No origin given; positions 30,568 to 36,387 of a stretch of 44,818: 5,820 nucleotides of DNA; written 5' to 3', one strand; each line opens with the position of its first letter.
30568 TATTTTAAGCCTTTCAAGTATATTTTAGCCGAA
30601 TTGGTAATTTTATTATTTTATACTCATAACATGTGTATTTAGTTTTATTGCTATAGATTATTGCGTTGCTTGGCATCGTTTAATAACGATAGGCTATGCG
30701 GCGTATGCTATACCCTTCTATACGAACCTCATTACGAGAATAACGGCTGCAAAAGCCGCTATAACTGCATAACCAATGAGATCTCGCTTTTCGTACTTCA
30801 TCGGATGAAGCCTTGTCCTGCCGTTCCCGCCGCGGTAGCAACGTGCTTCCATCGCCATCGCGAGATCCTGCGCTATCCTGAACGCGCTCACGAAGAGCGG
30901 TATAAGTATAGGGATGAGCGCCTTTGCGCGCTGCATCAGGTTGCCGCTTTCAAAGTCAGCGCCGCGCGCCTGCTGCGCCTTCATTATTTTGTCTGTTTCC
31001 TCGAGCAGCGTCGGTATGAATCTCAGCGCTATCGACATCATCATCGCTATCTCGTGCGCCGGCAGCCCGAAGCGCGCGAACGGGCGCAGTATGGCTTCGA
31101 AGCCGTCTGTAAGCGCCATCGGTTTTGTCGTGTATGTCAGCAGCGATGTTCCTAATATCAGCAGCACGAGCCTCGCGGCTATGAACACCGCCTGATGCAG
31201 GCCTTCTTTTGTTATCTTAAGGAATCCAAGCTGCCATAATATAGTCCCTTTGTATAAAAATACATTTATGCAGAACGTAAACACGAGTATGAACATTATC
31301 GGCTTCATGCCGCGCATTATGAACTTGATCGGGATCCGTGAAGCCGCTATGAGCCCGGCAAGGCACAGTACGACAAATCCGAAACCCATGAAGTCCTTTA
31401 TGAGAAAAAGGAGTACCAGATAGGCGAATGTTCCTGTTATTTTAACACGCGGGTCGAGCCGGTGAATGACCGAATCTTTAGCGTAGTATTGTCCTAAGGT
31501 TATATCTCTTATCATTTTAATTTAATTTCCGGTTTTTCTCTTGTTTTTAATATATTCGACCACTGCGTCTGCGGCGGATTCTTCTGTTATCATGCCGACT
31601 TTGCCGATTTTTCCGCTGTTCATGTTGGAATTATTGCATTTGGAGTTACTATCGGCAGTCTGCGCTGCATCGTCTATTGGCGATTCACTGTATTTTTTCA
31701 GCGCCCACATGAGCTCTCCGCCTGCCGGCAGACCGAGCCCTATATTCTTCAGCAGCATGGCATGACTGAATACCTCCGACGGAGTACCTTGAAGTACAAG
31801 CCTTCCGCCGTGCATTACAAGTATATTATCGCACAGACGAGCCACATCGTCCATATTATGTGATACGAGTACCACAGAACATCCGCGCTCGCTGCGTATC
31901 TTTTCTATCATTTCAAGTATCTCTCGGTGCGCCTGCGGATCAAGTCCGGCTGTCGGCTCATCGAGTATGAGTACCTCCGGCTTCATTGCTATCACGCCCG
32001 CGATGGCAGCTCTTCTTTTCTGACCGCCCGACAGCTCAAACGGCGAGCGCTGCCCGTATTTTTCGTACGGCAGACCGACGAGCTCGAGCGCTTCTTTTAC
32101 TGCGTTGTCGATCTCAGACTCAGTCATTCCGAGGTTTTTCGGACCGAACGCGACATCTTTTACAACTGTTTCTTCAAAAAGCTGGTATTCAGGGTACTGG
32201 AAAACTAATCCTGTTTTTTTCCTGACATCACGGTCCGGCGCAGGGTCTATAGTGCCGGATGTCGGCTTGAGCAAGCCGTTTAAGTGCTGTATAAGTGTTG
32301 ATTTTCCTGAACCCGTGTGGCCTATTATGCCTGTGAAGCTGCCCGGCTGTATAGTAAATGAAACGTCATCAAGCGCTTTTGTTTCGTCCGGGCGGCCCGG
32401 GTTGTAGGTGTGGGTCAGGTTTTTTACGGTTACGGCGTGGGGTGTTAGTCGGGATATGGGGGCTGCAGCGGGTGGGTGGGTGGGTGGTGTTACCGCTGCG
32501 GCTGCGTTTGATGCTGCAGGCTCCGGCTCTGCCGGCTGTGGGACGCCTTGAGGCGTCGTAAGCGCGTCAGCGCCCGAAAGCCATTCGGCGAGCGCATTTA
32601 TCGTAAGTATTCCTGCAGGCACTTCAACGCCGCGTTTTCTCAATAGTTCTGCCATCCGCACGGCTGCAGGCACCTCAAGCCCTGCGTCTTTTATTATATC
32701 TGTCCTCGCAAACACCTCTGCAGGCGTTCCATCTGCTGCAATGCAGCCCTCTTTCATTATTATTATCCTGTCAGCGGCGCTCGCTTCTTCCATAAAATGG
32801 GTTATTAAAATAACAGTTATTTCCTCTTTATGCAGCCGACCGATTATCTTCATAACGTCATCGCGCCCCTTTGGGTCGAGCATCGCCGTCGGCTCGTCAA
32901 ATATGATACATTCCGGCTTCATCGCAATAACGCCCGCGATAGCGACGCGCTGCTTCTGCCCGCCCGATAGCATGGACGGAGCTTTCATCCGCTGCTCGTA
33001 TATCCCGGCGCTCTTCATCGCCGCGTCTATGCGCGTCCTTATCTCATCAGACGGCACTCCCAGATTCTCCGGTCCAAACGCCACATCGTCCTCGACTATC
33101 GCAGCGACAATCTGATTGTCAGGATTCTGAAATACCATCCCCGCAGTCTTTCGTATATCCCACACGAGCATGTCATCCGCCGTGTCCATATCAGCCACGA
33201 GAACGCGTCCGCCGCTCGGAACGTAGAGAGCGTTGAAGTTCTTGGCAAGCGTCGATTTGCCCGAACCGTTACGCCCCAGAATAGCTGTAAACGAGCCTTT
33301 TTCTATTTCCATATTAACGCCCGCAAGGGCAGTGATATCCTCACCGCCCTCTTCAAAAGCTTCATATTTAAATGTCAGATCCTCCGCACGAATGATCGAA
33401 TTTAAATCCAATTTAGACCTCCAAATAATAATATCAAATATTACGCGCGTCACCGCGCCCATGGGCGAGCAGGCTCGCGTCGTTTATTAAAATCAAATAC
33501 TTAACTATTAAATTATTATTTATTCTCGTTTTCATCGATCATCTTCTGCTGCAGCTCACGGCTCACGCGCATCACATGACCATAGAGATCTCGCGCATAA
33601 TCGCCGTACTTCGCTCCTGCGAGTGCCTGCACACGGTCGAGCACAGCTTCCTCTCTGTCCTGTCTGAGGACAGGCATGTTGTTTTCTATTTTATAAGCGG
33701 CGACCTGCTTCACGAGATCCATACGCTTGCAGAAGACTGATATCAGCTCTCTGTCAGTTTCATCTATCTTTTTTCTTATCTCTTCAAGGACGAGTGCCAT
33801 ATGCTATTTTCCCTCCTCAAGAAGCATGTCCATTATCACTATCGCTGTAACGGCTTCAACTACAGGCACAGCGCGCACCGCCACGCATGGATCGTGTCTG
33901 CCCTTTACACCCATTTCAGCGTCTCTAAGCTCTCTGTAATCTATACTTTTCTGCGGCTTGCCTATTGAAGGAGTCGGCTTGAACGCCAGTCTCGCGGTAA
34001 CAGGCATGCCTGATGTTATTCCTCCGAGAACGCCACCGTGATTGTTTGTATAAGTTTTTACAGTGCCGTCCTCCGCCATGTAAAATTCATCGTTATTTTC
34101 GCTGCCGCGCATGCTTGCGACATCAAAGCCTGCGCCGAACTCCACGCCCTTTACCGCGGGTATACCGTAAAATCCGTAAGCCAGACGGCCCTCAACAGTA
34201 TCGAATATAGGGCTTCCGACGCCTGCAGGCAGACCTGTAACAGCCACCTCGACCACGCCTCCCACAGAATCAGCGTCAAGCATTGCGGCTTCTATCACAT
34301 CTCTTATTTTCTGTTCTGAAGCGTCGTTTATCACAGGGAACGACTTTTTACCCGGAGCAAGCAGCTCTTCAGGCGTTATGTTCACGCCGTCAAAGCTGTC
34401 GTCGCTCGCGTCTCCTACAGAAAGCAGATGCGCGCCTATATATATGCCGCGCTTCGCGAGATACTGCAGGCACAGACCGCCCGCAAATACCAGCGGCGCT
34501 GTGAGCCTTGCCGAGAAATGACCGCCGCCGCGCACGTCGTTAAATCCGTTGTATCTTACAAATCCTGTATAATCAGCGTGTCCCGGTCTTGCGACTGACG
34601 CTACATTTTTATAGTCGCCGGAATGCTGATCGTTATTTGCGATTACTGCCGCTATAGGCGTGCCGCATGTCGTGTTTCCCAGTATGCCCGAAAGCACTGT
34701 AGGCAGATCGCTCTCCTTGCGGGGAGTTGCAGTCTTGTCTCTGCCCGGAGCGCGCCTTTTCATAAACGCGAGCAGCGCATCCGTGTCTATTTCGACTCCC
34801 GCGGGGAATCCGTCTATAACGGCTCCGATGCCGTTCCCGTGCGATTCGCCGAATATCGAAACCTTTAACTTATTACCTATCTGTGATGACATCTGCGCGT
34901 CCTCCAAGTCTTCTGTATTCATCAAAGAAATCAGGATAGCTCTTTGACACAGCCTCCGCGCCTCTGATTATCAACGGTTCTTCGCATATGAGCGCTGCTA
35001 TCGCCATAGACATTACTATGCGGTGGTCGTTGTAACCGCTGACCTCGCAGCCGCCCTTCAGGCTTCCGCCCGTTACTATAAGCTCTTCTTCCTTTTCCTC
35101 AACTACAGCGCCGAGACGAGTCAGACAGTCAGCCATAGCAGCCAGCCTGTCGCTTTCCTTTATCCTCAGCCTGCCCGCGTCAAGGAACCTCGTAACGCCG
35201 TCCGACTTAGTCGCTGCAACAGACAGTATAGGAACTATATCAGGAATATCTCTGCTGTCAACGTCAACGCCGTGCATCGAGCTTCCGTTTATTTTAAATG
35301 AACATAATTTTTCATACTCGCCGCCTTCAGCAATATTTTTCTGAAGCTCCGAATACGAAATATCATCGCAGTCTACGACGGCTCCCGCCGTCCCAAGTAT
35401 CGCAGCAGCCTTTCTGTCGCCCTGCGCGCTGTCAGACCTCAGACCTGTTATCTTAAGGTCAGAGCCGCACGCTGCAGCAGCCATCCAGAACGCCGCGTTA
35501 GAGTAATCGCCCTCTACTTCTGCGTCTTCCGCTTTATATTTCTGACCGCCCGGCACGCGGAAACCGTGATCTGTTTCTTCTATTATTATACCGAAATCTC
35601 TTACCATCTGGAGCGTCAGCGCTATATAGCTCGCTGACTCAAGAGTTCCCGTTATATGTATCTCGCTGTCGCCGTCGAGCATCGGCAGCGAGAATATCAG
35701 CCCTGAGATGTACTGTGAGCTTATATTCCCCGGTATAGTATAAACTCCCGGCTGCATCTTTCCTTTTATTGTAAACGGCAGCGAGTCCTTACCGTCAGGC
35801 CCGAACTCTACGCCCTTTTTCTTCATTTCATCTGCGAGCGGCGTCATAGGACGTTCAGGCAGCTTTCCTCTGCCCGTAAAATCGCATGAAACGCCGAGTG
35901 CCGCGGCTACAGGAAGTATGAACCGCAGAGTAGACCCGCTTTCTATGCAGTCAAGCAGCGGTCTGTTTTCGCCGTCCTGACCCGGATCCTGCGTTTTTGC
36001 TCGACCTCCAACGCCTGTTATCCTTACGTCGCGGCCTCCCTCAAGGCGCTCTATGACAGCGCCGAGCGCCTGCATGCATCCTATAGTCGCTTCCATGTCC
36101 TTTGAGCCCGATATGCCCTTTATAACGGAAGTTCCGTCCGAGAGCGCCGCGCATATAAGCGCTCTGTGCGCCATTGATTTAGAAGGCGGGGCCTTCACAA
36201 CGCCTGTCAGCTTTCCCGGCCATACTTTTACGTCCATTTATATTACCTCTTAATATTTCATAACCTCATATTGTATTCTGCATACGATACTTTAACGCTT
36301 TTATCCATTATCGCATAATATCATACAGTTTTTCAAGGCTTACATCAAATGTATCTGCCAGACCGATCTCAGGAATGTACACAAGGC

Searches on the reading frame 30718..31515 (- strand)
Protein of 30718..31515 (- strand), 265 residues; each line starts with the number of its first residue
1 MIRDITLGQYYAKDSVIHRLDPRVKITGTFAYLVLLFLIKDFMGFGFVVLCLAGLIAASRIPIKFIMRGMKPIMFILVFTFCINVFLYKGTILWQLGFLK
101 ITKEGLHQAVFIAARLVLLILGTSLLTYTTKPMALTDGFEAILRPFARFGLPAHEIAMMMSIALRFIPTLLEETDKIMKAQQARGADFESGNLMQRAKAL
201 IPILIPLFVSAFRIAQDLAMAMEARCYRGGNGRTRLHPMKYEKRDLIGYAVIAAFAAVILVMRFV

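Call 93: search_protein_families(library=pfam, proteins=[window:30718-31515:-], max_evalue=0.00001)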
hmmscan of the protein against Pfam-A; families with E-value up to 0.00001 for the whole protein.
window:30718-31515:- (265 aa): 1 family
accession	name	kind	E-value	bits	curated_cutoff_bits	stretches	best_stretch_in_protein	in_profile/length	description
PF02361.21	CbiQ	-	1.8e-47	162.2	25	1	14-234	2-214/216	Cobalt transport protein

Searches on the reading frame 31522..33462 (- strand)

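Call 93: search_protein_families(library=pfam, proteins=[window:31522-33462:-], max_evalue=0.00001)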
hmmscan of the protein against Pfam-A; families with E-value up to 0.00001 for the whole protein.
window:31522-33462:- (646 aa): 9 families
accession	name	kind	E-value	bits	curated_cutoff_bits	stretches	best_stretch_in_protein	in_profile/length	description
PF00005.33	ABC_tran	-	1.7e-60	204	25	2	364-505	1-137/137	ABC transporter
PF13304.12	AAA_21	-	1.3e-23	84.9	27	1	451-536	213-299/304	AAA domain, putative AbiEii toxin, Type IV TA system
PF02463.25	SMC_N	-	6.4e-19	68.7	40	0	148-236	126-211/220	RecF/RecN/SMC N terminal domain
PF13555.12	AAA_29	-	1.2e-10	41.4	27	0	365-402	13-50/61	P-loop containing region of AAA domain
PF13401.12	AAA_22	-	4.2e-09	37.2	27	0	375-533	6-121/130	AAA domain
PF13476.12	AAA_23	-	4.3e-08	34.5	27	0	371-398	17-43/201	AAA domain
PF13175.12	AAA_15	-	6.3e-07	29.8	32.1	0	363-401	13-50/374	AAA ATPase domain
PF13481.12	AAA_25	-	1.3e-06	28.6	27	0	53-79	30-56/195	AAA domain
PF03193.22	RsgA_GTPase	-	8.7e-06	26.1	30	0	361-399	94-131/174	RsgA GTPase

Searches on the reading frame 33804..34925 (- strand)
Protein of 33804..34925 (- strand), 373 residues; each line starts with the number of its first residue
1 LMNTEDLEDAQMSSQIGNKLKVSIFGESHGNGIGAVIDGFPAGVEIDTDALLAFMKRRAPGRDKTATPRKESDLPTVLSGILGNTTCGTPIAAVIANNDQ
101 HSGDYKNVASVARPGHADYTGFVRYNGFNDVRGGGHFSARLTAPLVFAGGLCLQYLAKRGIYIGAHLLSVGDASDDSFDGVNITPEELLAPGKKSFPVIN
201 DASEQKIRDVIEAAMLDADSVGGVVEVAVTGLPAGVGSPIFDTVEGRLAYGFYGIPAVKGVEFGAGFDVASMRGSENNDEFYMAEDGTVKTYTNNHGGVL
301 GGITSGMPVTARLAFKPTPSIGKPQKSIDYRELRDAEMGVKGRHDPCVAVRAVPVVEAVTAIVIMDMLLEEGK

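Call 93: search_protein_families(library=pfam, proteins=[window:33804-34925:-], max_evalue=0.00001)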
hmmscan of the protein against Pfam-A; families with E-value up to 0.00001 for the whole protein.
window:33804-34925:- (373 aa): 1 family
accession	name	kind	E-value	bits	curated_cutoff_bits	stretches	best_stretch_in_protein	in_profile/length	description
PF01264.26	Chorismate_synt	-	9.3e-123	409.5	27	1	20-369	1-327/327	Chorismate synthase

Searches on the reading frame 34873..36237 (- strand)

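Call 94: search_protein_families(library=pfam, proteins=[window:34873-36237:-], max_evalue=0.00001)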
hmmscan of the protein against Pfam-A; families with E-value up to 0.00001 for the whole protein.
window:34873-36237:- (454 aa): 1 family
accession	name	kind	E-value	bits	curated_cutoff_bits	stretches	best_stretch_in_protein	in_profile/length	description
PF00275.25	EPSP_synthase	-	5.1e-87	292.7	22.8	1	8-439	5-415/417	EPSP synthase (3-phosphoshikimate 1-carboxyvinyltransferase)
